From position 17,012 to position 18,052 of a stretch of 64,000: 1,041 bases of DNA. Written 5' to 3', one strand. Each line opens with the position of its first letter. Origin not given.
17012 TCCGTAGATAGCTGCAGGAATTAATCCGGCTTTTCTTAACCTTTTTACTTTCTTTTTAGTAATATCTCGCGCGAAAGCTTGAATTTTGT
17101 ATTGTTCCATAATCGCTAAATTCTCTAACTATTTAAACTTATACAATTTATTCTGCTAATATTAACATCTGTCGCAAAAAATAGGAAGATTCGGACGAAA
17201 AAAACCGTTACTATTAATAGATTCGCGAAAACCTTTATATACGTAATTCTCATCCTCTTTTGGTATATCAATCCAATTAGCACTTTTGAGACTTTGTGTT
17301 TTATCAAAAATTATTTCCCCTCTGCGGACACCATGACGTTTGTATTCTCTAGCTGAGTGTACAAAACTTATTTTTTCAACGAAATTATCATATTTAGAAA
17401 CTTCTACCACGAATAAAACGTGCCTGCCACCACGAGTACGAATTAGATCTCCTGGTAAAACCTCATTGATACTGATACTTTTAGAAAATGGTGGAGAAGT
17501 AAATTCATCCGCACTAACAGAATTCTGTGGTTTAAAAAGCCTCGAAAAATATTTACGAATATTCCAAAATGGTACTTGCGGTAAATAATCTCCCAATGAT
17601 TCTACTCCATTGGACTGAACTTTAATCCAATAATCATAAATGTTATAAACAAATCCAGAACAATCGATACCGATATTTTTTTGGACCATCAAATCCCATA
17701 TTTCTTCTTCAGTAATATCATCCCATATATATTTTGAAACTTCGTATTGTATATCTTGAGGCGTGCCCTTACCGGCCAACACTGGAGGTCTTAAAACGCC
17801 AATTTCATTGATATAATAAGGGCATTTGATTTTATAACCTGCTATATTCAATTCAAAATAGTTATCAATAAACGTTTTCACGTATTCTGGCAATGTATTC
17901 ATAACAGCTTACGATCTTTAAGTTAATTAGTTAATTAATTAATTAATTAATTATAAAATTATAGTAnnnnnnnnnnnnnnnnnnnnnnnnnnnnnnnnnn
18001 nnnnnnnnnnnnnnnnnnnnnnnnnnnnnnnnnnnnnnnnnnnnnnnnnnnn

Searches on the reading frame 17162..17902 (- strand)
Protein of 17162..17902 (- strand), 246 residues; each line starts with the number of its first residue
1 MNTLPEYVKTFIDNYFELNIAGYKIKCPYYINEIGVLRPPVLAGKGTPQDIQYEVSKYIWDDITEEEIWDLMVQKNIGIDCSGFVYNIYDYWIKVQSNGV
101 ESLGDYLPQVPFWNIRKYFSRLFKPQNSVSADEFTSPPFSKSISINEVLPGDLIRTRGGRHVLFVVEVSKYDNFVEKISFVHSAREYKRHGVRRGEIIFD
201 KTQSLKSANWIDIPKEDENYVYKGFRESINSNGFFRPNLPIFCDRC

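Call 71: search_protein_families(library=pfam, proteins=[window:17162-17902:-], max_evalue=0.0001)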
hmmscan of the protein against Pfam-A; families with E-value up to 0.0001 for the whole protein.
window:17162-17902:- (246 aa): 0 families

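Call 74: search_protein_families(library=pfam, proteins=[window:17162-17902:-], max_evalue=0.01)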
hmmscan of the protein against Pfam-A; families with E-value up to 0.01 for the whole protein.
window:17162-17902:- (246 aa): 1 family
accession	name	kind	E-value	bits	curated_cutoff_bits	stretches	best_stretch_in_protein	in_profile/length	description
PF00877.26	NLPC_P60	-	0.005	17.3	23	0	75-163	12-69/105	NlpC/P60 family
